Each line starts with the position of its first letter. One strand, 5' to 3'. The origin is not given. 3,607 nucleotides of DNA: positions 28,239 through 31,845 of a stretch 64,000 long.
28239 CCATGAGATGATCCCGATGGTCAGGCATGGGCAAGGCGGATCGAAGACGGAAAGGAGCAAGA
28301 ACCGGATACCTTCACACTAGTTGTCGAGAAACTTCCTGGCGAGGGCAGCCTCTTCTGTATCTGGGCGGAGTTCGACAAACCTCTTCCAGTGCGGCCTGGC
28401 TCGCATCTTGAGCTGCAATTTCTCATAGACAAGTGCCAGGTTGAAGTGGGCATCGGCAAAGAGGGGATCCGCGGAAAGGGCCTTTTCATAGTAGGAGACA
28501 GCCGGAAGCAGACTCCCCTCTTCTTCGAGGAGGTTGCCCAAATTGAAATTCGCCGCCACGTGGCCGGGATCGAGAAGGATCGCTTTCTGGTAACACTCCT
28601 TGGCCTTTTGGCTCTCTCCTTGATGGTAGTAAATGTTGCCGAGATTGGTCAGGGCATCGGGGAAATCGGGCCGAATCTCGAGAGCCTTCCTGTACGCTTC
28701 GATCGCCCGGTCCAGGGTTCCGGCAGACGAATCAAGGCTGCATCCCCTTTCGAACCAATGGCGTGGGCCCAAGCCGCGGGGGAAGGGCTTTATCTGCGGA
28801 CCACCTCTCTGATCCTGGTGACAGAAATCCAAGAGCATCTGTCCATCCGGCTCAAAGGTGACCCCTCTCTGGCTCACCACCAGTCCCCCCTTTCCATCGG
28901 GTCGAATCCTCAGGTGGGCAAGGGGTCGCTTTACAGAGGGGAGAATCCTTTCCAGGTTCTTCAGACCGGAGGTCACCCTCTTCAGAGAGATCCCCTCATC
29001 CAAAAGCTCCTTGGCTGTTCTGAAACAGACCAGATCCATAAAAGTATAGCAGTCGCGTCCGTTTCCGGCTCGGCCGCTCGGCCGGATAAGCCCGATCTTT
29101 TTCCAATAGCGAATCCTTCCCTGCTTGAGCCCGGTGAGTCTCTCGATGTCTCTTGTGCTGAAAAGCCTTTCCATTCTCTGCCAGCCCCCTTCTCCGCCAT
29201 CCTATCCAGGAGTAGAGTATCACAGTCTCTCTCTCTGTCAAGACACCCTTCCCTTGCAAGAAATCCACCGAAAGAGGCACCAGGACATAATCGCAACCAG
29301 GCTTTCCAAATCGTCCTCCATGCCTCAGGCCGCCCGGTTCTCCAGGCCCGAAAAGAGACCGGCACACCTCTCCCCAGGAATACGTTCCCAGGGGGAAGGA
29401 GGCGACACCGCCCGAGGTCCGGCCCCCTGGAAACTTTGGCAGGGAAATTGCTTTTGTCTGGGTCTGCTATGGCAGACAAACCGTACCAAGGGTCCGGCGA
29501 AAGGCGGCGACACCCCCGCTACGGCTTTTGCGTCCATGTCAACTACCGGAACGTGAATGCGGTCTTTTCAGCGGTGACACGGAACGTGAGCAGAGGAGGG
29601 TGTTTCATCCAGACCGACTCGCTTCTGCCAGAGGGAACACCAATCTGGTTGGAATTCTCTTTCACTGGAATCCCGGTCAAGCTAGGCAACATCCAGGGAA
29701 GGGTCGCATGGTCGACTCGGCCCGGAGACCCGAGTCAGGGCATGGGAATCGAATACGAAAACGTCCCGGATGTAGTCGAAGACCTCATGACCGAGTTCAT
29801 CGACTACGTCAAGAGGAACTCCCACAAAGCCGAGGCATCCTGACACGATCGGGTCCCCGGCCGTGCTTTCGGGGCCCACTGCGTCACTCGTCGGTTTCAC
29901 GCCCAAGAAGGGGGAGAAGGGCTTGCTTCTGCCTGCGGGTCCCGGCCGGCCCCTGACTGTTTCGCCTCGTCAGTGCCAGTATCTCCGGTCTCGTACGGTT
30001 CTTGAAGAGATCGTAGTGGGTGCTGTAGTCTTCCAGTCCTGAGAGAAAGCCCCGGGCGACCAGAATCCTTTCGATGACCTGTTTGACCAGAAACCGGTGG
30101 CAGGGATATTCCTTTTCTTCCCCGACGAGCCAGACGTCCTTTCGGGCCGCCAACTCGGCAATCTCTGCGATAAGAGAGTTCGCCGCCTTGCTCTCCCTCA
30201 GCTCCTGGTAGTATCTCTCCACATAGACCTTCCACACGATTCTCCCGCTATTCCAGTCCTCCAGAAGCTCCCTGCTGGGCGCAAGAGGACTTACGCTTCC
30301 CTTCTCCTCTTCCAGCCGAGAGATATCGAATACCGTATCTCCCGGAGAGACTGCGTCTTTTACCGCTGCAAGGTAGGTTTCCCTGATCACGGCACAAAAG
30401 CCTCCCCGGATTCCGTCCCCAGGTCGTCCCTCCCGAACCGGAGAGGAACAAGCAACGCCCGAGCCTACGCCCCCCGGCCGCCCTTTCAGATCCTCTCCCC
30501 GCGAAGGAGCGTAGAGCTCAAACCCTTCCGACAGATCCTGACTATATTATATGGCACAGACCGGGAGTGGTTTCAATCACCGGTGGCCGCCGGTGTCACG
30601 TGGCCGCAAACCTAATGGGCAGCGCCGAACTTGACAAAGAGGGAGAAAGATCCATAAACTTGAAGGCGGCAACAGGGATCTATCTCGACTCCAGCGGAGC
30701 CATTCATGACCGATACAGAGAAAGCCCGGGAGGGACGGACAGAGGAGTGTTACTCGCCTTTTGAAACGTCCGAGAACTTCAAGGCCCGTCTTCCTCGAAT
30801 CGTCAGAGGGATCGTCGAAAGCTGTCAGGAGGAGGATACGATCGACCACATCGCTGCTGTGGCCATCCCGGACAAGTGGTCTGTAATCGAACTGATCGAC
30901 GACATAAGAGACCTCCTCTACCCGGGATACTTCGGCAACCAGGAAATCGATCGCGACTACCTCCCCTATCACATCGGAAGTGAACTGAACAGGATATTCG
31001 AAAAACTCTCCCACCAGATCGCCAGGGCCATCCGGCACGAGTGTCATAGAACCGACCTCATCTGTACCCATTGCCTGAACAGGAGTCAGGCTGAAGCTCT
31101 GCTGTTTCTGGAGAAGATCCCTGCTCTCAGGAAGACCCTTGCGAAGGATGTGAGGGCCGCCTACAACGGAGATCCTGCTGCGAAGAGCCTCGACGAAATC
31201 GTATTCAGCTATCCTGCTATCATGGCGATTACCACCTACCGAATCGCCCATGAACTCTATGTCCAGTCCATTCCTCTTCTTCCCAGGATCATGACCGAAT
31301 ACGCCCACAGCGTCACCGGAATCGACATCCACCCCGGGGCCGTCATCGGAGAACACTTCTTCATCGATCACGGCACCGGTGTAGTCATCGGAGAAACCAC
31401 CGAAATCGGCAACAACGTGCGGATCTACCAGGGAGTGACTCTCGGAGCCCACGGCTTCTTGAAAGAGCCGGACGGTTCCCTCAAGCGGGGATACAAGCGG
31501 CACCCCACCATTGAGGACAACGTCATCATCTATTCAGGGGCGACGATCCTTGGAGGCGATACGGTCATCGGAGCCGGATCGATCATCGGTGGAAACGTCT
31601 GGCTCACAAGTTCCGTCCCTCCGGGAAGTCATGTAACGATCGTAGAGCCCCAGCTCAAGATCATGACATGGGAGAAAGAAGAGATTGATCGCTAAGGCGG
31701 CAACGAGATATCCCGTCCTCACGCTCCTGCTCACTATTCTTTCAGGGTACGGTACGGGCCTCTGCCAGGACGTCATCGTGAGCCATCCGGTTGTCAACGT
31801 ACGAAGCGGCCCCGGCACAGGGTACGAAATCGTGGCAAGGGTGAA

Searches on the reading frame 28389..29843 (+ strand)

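Call 53: search_protein_families(library=pfam, proteins=[window:28389-29843:+], max_evalue=0.000001)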
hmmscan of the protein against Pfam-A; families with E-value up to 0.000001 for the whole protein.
window:28389-29843:+ (484 aa): 1 family
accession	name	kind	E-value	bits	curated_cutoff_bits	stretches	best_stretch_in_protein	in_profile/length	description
PF07238.19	PilZ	-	1.5e-13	51.4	22.5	1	371-471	1-100/102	PilZ domain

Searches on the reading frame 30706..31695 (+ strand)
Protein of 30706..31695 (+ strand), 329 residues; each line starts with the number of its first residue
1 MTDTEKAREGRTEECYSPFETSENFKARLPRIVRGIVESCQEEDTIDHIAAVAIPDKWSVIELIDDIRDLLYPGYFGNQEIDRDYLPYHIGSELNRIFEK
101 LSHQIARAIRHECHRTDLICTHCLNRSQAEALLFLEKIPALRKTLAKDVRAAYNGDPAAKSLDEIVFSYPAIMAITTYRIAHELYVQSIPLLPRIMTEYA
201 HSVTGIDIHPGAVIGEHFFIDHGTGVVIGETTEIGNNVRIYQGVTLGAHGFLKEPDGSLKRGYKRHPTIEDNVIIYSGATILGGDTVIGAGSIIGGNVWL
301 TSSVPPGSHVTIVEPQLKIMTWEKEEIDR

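Call 55: search_protein_families(library=pfam, proteins=[window:30706-31695:+], max_evalue=0.000001)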
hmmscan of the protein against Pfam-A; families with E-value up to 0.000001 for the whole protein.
window:30706-31695:+ (329 aa): 1 family
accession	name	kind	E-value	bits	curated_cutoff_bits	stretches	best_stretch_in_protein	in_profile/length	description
PF00132.30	Hexapep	-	5.3e-10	39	27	0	211-247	1-35/36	Bacterial transferase hexapeptide (six repeats)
